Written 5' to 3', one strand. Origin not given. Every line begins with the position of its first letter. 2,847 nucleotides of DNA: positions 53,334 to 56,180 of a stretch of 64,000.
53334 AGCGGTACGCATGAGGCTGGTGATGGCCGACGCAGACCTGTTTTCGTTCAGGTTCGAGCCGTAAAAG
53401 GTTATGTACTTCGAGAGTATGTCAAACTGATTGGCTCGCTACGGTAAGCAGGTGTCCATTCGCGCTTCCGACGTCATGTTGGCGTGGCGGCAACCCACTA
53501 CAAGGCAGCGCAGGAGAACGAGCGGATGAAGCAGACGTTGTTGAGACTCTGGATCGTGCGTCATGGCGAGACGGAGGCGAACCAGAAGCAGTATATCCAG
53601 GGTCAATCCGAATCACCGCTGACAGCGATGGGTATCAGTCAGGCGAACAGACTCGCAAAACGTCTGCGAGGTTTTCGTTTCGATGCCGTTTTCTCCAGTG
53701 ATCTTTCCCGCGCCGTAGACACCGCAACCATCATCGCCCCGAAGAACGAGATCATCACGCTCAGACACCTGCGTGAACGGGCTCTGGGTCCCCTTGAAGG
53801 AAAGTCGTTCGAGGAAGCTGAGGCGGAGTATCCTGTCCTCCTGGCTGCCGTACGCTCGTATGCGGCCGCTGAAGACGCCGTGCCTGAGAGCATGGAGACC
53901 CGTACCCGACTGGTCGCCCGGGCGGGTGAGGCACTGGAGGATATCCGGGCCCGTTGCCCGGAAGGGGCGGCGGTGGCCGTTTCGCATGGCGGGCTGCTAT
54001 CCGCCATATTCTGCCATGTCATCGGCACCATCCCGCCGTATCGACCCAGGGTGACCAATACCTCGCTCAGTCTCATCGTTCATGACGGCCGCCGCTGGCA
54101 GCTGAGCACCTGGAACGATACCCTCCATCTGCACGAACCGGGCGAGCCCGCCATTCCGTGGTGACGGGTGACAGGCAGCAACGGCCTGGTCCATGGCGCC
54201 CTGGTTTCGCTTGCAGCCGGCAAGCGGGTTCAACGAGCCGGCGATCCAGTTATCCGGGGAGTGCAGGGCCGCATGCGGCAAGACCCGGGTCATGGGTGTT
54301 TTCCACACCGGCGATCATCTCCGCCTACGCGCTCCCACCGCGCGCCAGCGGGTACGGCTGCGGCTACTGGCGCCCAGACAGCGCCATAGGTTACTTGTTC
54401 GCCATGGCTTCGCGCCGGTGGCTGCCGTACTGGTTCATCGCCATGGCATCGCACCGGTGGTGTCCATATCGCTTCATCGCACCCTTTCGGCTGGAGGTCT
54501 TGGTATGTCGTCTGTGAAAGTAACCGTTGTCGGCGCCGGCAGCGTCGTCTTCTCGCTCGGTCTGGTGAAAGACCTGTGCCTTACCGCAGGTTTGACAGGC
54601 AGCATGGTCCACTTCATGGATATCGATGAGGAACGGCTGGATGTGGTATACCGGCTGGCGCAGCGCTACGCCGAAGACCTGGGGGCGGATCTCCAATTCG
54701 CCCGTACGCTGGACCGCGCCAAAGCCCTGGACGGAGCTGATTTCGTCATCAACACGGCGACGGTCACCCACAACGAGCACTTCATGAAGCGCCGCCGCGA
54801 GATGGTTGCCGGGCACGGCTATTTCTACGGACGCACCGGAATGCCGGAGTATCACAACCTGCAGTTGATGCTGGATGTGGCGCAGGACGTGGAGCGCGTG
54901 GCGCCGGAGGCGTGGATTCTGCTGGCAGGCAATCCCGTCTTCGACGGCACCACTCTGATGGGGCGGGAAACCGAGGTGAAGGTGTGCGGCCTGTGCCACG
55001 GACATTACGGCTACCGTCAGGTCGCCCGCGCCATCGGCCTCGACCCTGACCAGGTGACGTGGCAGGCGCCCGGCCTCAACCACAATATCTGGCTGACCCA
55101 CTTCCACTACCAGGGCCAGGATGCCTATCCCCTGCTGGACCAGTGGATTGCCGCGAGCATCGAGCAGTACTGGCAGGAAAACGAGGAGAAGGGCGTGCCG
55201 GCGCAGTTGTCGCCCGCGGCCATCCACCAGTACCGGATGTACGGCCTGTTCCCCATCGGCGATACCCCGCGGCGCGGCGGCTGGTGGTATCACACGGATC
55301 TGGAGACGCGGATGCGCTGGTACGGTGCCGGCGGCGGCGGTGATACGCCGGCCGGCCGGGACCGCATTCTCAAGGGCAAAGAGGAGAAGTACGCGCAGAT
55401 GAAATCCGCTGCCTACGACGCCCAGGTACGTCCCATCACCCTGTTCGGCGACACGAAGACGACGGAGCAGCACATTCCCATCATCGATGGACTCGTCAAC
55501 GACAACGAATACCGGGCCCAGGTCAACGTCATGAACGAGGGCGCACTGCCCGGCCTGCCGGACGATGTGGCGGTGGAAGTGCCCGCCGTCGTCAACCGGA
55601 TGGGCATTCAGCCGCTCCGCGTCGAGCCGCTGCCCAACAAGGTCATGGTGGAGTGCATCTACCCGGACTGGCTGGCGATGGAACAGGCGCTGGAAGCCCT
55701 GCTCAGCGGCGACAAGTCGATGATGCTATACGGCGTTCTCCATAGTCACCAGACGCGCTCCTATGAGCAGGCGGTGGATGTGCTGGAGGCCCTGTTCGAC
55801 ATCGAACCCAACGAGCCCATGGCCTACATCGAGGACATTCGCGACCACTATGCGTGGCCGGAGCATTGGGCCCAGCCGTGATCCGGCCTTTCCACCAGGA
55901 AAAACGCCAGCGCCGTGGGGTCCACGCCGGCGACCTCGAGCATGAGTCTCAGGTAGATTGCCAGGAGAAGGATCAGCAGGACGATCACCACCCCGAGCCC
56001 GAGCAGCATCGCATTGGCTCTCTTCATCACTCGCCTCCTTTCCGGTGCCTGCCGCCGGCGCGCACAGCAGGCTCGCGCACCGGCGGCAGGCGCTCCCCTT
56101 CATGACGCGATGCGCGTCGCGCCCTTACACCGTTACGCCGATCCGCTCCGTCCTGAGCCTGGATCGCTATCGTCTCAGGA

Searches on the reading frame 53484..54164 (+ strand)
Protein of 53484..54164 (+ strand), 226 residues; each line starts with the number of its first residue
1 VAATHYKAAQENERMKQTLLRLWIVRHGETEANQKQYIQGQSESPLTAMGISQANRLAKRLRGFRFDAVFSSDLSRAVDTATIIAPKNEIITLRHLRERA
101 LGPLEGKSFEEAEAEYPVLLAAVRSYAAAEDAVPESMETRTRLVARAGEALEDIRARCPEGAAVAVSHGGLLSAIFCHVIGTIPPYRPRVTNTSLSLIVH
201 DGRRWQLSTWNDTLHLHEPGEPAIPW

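Call 3: search_protein_families(library=pfam, proteins=[window:53484-54164:+], max_evalue=0.01)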
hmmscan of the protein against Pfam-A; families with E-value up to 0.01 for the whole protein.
window:53484-54164:+ (226 aa): 1 family
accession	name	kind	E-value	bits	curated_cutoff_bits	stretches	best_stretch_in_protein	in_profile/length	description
PF00300.27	His_Phos_1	-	6.2e-50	170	21.7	1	22-213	1-194/194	Histidine phosphatase superfamily (branch 1)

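Call 4: search_protein_families(library=ncbifam, proteins=[window:53484-54164:+], max_evalue=0.01)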
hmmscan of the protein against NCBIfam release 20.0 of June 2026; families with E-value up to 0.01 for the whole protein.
window:53484-54164:+ (226 aa): 20 families
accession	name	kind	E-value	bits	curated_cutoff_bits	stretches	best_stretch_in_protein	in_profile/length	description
TIGR03162.1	ribazole_cobC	equivalog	4.2e-28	98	162.9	1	22-182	1-158/176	alpha-ribazole phosphatase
NF002901.0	PRK03482.1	equivalog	7.6e-27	94.3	261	1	20-210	2-194/215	2,3-diphosphoglycerate-dependent phosphoglycerate mutase GpmB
NF038349.1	dPGM_arch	equivalog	9.2e-22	77.9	225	1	24-199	3-170/194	2,3-diphosphoglycerate-dependent phosphoglycerate mutase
NF005567.0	PRK07238.1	equivalog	1.6e-21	77.1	326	1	7-185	165-343/378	bifunctional RNase H/acid phosphatase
NF011580.0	PRK15004.1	equivalog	2.2e-21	76.8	250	1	20-181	1-162/203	adenosylcobalamin/alpha-ribazole phosphatase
NF045917.1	PhserinePhPspA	equivalog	2.1e-16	60.2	350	1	20-218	2-202/211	phosphoserine phosphatase PspA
TIGR03848.1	MSMEG_4193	subfamily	2.3e-16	59.8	203.85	1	23-213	3-199/204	MSMEG_4193 family putative phosphomutase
NF009994.0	PRK13463.1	equivalog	6.3e-14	52.2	277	1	22-117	5-102/203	phosphoserine phosphatase 1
NF002339.0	PRK01295.1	equivalog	1.2e-10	41.2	316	1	22-146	5-134/206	2,3-bisphosphoglycerate-dependent phosphoglycerate mutase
TIGR01258.1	pgm_1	subfamily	1.5e-10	40.9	81.7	1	21-154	2-140/245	2,3-bisphosphoglycerate-dependent phosphoglycerate mutase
NF010713.0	PRK14115.1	equivalog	8.3e-09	35.1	305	1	21-139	3-126/248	2,3-diphosphoglycerate-dependent phosphoglycerate mutase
NF010716.0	PRK14118.1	equivalog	1.7e-08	34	409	1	22-117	3-105/227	2,3-diphosphoglycerate-dependent phosphoglycerate mutase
NF002217.0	PRK01112.1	equivalog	2.9e-08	33.3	320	1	21-85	3-67/228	2,3-bisphosphoglycerate-dependent phosphoglycerate mutase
NF010718.0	PRK14120.1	equivalog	1.3e-07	31.2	366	1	20-138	5-132/249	phosphoglyceromutase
TIGR00249.1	sixA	equivalog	4.8e-07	29.8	74.5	1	21-87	2-66/154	phosphohistidine phosphatase SixA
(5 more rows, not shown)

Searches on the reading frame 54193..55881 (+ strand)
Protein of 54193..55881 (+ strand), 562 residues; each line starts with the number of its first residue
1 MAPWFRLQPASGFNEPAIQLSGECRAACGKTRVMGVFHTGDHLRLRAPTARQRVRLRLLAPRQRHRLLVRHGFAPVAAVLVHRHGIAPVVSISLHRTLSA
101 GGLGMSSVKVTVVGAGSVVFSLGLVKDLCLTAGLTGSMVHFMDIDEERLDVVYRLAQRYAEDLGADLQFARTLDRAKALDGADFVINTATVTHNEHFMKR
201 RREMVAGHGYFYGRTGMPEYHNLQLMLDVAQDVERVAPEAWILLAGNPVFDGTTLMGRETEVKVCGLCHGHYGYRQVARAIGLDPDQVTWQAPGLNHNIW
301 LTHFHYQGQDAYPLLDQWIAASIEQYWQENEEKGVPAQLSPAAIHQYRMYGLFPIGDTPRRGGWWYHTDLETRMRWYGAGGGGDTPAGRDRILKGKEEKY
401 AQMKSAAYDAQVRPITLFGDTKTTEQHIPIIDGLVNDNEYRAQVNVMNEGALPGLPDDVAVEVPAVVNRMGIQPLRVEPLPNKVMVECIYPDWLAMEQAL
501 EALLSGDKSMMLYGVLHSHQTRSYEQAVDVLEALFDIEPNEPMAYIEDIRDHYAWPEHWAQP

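Call 3: search_protein_families(library=pfam, proteins=[window:54193-55881:+], max_evalue=0.01)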
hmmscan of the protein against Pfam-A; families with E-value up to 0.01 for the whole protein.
window:54193-55881:+ (562 aa): 3 families
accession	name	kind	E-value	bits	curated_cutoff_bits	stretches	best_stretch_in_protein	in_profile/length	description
PF11975.13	Glyco_hydro_4C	-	6.6e-35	121.4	24.1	1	294-516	3-206/211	Family 4 glycosyl hydrolase C-terminal domain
PF02056.22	Glyco_hydro_4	-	1.9e-34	119.3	23.2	1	109-277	1-176/183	Family 4 glycosyl hydrolase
PF00056.29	Ldh_1_N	-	0.00064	20.2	27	0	108-194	1-82/141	lactate/malate dehydrogenase, NAD binding domain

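Call 4: search_protein_families(library=ncbifam, proteins=[window:54193-55881:+], max_evalue=0.01)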
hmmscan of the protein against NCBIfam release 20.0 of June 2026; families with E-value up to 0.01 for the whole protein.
window:54193-55881:+ (562 aa): 3 families
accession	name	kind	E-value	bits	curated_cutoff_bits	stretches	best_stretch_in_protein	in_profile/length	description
NF041089.1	alpha_gluc_AglA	equivalog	1.3e-124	416.6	650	2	108-396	1-297/464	alpha-glucosidase AglA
NF011657.0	PRK15076.1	subfamily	1.7e-51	175.2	486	2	107-323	2-226/432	alpha-galactosidase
NF004863.0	PRK06223.1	subfamily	8.9e-05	21.8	283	1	107-256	3-130/313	malate dehydrogenase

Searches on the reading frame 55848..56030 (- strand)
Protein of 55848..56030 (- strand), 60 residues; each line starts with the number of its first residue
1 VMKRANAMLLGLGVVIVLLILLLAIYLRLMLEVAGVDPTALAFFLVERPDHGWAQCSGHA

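Call 3: search_protein_families(library=pfam, proteins=[window:55848-56030:-], max_evalue=0.01)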
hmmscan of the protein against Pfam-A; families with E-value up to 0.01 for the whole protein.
window:55848-56030:- (60 aa): 0 families

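Call 4: search_protein_families(library=ncbifam, proteins=[window:55848-56030:-], max_evalue=0.01)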
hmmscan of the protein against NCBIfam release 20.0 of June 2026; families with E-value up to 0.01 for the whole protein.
window:55848-56030:- (60 aa): 0 families

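Call 43: search_protein_representatives(protein=window:55848-56027:-)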
Query: 59 residues. Proteins with E-value up to 0.001 (for the whole library): 1; up to 1e-10: 1; up to 1e-30: 0. The best 1 are listed.
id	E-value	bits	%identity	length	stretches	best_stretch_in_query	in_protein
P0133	3.2e-29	115.3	97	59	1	1-59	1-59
